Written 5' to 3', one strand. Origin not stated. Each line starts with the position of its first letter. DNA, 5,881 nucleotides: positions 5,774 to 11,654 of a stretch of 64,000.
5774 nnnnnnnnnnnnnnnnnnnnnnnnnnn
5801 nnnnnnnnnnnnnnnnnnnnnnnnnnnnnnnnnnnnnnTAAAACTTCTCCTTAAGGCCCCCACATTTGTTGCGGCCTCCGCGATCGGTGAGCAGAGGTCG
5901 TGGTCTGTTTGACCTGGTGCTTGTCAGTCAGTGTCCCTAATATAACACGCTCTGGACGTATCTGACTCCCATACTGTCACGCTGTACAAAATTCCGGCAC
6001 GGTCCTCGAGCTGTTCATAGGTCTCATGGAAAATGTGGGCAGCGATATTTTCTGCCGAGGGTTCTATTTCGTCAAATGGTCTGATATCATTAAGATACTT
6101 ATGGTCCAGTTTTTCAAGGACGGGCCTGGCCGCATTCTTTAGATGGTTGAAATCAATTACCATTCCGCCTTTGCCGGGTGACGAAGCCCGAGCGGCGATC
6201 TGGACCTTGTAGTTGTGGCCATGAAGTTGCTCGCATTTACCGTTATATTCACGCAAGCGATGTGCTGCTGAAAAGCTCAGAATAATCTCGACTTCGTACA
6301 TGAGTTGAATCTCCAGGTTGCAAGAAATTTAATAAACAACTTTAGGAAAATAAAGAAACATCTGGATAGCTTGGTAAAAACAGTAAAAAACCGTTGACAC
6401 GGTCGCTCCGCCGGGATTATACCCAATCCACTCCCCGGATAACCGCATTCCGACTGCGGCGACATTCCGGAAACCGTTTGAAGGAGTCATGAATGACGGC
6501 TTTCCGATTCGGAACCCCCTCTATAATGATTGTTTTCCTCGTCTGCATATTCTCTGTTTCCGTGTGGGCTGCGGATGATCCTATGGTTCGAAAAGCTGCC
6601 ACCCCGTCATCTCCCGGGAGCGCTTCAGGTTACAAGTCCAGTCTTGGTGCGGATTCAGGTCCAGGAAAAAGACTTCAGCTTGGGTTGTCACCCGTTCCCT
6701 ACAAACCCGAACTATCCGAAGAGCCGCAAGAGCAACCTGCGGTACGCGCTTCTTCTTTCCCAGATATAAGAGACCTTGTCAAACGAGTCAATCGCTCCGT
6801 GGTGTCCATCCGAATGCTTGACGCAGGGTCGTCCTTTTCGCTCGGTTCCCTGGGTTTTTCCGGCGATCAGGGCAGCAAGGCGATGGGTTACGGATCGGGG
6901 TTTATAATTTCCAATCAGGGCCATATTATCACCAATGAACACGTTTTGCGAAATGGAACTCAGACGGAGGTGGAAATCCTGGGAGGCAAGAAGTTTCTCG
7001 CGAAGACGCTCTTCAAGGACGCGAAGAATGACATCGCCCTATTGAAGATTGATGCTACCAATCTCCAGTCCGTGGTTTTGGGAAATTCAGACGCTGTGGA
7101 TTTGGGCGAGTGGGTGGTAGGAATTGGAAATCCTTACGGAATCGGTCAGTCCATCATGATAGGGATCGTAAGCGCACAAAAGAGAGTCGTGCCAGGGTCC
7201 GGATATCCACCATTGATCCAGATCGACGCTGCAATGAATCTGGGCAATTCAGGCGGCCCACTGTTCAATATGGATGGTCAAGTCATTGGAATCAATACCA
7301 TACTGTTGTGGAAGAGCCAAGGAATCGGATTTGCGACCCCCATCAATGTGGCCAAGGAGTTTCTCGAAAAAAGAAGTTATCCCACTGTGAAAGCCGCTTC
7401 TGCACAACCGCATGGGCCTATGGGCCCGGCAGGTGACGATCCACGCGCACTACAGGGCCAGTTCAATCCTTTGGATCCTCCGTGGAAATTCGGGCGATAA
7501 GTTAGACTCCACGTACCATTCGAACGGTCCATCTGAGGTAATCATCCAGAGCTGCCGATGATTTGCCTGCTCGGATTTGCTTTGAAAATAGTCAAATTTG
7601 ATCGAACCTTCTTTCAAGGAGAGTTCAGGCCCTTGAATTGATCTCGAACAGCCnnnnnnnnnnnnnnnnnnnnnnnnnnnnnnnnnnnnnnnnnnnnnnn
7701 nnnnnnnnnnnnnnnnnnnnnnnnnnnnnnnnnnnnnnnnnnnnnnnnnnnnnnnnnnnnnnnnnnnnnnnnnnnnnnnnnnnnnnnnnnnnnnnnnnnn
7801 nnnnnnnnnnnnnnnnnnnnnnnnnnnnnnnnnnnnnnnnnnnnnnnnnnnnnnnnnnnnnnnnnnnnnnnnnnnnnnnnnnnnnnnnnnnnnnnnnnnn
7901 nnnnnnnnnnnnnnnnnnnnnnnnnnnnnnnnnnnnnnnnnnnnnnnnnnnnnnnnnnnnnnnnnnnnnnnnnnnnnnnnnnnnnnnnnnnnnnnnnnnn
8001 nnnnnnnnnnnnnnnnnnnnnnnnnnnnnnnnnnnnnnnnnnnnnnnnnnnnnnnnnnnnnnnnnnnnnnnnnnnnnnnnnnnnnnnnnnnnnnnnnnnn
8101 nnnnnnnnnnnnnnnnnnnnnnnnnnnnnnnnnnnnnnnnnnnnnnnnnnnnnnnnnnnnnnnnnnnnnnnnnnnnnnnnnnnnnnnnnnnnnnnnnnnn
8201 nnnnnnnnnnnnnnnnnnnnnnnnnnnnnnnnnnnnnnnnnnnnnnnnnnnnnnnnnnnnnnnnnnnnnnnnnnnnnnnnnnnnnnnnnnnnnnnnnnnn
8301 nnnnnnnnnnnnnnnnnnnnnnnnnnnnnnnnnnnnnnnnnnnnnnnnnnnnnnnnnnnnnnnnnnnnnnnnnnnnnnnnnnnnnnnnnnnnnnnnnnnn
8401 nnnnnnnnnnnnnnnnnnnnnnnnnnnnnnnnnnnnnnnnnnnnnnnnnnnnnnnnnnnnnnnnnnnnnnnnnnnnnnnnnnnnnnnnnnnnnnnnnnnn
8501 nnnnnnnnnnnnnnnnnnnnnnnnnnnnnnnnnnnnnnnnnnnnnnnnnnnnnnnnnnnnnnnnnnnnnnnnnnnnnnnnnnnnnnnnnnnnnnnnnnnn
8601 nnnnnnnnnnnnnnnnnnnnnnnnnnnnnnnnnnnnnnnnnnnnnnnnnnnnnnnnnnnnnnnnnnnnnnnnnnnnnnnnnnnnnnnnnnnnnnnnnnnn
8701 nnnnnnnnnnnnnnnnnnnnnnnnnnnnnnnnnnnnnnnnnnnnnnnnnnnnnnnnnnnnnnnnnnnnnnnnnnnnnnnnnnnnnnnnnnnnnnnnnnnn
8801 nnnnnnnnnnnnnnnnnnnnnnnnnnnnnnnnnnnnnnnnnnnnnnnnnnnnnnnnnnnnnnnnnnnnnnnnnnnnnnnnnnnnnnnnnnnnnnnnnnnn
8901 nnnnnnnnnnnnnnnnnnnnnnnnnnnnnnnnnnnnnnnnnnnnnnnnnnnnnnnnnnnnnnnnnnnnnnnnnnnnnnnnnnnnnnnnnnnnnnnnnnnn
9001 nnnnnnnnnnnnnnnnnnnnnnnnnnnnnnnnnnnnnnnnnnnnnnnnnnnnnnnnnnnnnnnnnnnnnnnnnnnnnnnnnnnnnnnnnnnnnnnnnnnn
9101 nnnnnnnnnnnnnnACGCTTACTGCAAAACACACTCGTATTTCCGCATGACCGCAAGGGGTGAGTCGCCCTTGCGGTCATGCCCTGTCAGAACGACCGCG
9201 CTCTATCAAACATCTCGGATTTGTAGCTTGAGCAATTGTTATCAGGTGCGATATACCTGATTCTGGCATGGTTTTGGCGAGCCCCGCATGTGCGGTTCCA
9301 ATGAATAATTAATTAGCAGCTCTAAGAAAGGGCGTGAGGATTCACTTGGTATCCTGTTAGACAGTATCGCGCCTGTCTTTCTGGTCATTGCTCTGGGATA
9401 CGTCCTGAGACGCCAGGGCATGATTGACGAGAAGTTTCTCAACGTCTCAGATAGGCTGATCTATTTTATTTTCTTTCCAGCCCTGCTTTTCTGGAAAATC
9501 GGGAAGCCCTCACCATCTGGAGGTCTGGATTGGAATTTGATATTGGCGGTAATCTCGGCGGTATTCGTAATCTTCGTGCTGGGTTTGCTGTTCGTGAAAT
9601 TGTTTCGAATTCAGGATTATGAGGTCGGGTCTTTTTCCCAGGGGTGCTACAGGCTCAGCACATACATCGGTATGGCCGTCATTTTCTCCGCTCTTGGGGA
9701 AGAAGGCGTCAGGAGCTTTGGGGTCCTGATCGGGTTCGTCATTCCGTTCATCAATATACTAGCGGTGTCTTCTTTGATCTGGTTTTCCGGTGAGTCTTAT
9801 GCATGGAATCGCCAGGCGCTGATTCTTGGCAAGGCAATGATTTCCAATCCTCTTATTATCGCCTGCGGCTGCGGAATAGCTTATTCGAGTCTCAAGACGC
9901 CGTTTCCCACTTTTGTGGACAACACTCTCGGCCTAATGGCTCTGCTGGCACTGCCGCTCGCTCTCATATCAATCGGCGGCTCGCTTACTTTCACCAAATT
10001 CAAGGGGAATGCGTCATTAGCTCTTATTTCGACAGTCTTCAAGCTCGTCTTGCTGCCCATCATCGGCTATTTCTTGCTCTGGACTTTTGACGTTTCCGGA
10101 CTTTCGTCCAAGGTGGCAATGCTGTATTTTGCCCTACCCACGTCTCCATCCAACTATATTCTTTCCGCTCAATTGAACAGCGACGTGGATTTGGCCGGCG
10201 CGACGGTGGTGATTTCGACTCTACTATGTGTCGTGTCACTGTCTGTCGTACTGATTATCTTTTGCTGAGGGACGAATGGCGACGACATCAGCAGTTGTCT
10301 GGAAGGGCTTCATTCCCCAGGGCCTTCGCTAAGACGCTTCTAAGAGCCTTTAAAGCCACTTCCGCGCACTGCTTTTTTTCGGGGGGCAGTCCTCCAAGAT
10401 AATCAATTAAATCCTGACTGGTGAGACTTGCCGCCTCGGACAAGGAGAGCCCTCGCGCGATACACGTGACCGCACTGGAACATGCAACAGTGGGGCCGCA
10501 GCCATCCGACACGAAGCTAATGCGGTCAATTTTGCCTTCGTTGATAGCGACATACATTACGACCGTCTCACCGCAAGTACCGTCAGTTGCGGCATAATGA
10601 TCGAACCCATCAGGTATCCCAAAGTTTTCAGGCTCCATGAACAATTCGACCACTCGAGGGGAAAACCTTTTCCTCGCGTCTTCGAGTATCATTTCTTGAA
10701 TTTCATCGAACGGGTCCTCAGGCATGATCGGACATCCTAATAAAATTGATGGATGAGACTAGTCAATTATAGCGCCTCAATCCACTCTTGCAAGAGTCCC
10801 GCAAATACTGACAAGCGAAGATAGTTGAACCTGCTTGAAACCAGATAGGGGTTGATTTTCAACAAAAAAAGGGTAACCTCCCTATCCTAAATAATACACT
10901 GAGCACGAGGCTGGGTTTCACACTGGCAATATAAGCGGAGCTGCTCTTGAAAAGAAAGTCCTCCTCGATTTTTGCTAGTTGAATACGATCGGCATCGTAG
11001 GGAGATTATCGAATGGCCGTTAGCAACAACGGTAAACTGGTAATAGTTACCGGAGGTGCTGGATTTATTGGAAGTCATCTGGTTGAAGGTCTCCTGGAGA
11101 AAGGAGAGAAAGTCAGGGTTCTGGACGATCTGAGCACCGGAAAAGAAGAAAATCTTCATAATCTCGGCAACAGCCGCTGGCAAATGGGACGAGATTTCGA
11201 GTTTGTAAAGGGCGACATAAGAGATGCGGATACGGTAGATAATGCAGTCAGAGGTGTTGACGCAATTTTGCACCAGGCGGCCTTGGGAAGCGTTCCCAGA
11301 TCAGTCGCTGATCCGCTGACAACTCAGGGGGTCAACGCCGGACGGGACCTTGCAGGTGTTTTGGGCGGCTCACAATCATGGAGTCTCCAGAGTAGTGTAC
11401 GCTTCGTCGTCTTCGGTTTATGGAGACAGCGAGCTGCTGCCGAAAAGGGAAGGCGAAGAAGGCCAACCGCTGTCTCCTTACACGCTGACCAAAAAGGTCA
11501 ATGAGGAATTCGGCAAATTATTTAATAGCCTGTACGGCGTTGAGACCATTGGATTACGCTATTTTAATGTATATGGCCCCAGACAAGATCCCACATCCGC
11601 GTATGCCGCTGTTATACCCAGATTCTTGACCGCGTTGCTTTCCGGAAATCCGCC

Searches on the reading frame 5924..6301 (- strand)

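Call 48: search_protein_families(library=pfam, proteins=[window:5924-6301:-], max_evalue=0.01)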
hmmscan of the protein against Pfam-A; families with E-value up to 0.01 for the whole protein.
window:5924-6301:- (125 aa): 1 family
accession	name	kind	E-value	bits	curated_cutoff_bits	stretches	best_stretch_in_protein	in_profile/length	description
PF01242.24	PTPS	-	4.8e-38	130.3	22.4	1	8-120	6-118/121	6-pyruvoyl tetrahydropterin synthase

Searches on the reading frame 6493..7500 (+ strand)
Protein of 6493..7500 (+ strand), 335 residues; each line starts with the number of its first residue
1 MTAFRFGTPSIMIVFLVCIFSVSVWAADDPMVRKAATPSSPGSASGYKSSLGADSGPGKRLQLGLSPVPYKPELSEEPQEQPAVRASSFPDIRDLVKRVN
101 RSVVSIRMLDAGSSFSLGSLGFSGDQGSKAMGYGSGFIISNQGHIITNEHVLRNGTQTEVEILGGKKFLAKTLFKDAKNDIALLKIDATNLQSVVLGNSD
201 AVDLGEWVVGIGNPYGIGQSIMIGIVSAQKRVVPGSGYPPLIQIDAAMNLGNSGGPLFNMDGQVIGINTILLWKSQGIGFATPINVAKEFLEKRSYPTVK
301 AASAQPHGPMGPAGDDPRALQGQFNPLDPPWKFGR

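Call 48: search_protein_families(library=pfam, proteins=[window:6493-7500:+], max_evalue=0.01)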
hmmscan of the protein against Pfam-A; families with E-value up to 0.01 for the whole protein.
window:6493-7500:+ (335 aa): 3 families
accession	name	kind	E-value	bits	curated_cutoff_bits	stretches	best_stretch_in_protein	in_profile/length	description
PF13365.12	Trypsin_2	-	5.2e-29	102.3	27.6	1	134-267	1-144/144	Trypsin-like peptidase domain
PF00089.32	Trypsin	-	6.8e-18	65.7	20.6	1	135-289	28-218/220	Trypsin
PF10459.15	Peptidase_S46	-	0.00055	19.2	22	0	251-268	633-650/698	Peptidase S46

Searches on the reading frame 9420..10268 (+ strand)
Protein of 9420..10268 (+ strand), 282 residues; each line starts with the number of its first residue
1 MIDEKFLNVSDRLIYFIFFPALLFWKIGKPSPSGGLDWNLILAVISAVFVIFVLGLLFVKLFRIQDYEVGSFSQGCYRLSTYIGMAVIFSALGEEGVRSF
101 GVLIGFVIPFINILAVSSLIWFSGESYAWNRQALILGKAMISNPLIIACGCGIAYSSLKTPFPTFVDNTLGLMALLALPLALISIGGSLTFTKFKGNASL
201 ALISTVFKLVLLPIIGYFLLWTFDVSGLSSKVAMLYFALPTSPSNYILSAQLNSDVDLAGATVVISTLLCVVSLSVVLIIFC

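Call 48: search_protein_families(library=pfam, proteins=[window:9420-10268:+], max_evalue=0.01)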
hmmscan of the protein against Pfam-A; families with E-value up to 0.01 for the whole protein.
window:9420-10268:+ (282 aa): 1 family
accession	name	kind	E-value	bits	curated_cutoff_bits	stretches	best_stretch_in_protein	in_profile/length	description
PF03547.23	Mem_trans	-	1.9e-15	56.8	25.7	1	138-277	198-342/343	Membrane transport protein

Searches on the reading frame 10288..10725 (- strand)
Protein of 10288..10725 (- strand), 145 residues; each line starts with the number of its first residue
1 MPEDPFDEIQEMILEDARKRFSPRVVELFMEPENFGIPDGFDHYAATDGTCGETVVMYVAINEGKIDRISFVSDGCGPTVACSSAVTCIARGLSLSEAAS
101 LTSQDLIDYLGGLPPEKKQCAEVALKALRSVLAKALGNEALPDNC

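Call 48: search_protein_families(library=pfam, proteins=[window:10288-10725:-], max_evalue=0.01)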
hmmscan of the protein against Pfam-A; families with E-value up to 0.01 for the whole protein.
window:10288-10725:- (145 aa): 2 families
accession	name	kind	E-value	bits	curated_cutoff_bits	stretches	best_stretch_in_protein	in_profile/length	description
PF01592.21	NifU_N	-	2.2e-19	70.3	22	1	22-133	3-118/127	NifU-like N terminal domain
PF12637.14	TSCPD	-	0.0078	16.9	22.8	0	46-130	7-86/88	TSCPD domain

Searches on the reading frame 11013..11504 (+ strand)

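Call 44: search_protein_families(library=pfam, proteins=[window:11013-11504:+], max_evalue=0.01)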
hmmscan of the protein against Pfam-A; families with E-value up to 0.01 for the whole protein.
window:11013-11504:+ (163 aa): 10 families
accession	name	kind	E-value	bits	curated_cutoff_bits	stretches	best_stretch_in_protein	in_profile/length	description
PF16363.11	GDP_Man_Dehyd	-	1.5e-20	74.4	27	1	11-109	1-103/332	GDP-mannose 4,6 dehydratase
PF01370.27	Epimerase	-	3.6e-19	69.6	20.9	1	10-109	1-92/240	NAD dependent epimerase/dehydratase family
PF01073.25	3Beta_HSD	-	2.5e-14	53.4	22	1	11-96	1-81/280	3-beta hydroxysteroid dehydrogenase/isomerase family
PF02719.21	Polysacc_synt_2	-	4.5e-09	36.3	20.2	1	10-101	1-97/293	Polysaccharide biosynthesis protein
PF00106.31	adh_short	-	6.6e-08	32.7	26.6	1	8-85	1-74/195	short chain dehydrogenase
PF05368.20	NmrA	-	4.3e-06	27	27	1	8-87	3-75/298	NmrA-like family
PF13460.12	NAD_binding_10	-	3.9e-05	24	27.2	1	14-90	1-69/184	NAD(P)H-binding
PF08659.16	KR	-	6.7e-05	23.3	22.6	1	10-84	3-77/180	KR domain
PF07993.18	NAD_binding_4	-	0.00026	20.6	20.1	1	12-90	1-97/258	Male sterility protein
PF04321.23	RmlD_sub_bind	-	0.0088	15.6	27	0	10-109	3-79/287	RmlD substrate binding domain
